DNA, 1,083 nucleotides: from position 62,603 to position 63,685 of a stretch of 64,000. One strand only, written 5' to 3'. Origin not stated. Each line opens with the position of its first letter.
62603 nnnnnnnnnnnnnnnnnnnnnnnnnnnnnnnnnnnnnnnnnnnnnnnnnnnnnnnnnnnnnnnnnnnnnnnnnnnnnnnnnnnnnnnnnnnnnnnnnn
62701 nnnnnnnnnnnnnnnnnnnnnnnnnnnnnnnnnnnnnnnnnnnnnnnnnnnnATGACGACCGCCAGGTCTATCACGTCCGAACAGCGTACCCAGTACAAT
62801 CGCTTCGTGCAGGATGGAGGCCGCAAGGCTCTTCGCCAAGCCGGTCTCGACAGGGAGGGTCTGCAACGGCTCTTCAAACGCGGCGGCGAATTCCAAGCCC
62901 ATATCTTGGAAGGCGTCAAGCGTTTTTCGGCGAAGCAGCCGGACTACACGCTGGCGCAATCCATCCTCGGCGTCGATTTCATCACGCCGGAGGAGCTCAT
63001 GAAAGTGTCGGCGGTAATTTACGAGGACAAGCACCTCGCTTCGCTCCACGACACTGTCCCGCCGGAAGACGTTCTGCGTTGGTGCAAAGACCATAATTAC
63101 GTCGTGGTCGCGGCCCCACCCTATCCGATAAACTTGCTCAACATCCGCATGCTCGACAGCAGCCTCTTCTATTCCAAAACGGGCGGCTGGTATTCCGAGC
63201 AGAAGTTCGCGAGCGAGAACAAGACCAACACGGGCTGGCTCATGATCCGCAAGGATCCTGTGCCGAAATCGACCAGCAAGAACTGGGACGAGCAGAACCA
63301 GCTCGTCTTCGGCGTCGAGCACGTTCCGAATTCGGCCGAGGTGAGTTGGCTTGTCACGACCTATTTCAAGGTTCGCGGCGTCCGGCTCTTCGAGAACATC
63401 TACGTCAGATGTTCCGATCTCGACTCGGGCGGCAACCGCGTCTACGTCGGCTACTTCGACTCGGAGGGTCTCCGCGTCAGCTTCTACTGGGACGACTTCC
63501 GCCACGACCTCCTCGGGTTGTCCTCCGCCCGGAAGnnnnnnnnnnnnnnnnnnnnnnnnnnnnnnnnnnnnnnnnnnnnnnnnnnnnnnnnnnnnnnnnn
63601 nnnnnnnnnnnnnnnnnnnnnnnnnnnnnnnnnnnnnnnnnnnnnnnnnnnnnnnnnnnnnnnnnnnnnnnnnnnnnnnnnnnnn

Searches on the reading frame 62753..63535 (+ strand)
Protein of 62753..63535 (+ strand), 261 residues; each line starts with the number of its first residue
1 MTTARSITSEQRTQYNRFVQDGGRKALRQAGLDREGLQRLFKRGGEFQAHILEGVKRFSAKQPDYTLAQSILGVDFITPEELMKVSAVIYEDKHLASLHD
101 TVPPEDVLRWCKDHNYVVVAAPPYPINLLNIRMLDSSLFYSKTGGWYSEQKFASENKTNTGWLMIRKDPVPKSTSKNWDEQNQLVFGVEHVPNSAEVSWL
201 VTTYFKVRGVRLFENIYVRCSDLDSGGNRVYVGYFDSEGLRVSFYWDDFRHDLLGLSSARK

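Call 11: search_protein_families(library=pfam, proteins=[window:62753-63535:+], max_evalue=1)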
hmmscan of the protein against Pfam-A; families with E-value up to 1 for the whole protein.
window:62753-63535:+ (261 aa): 1 family
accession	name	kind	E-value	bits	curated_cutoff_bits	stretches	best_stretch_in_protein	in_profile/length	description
PF05088.18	Bac_GDH_CD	-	0.12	11.2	22.8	0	100-121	165-186/497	Bacterial NAD-glutamate dehydrogenase, catalytic domain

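Call 23: search_protein_families(library=ncbifam, proteins=[window:62753-63535:+], max_evalue=1)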
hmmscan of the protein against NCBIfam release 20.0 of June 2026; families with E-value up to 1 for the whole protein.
window:62753-63535:+ (261 aa): 0 families

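Call 24: search_protein_families(library=phrogs, proteins=[window:62753-63535:+], max_evalue=1)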
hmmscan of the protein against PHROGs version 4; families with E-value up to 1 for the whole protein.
window:62753-63535:+ (261 aa): 1 family
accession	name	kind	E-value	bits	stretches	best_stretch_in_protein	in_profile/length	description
phrog_28405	-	unknown function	0.23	12.1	1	83-123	115-157/168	-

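Call 27: find_homologous_proteins(query=window:62753-63535:+)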
Query window:62753-63535:+ (261 aa): 152 proteins with E <= 0.001 among 439 candidates; the best 120 are listed.
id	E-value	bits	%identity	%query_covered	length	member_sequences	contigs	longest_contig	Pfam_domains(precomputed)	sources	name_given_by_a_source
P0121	9.6e-176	601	100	100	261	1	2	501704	-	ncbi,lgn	-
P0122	6.3e-148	509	85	100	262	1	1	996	-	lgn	-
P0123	1.4e-145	502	84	100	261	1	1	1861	-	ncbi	-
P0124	1.4e-144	498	83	100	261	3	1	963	-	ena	-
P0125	1.1e-129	450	73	99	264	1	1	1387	-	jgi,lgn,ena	-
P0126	1.7e-128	446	77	100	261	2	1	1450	-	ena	-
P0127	1.0e-126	440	73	99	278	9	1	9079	-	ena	-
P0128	2.5e-118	412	70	99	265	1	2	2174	-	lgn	-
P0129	9.0e-117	407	67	100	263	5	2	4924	-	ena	-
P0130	6.6e-113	395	66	100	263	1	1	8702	-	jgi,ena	-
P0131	1.6e-106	374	65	100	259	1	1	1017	-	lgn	-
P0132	5.0e-102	359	60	99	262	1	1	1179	-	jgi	jgi:hypothetical protein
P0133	1.4e-100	354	59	99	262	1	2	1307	-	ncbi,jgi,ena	-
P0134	5.6e-100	352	63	99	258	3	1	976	-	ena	-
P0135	7.1e-99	349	62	100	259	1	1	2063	-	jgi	jgi:hypothetical protein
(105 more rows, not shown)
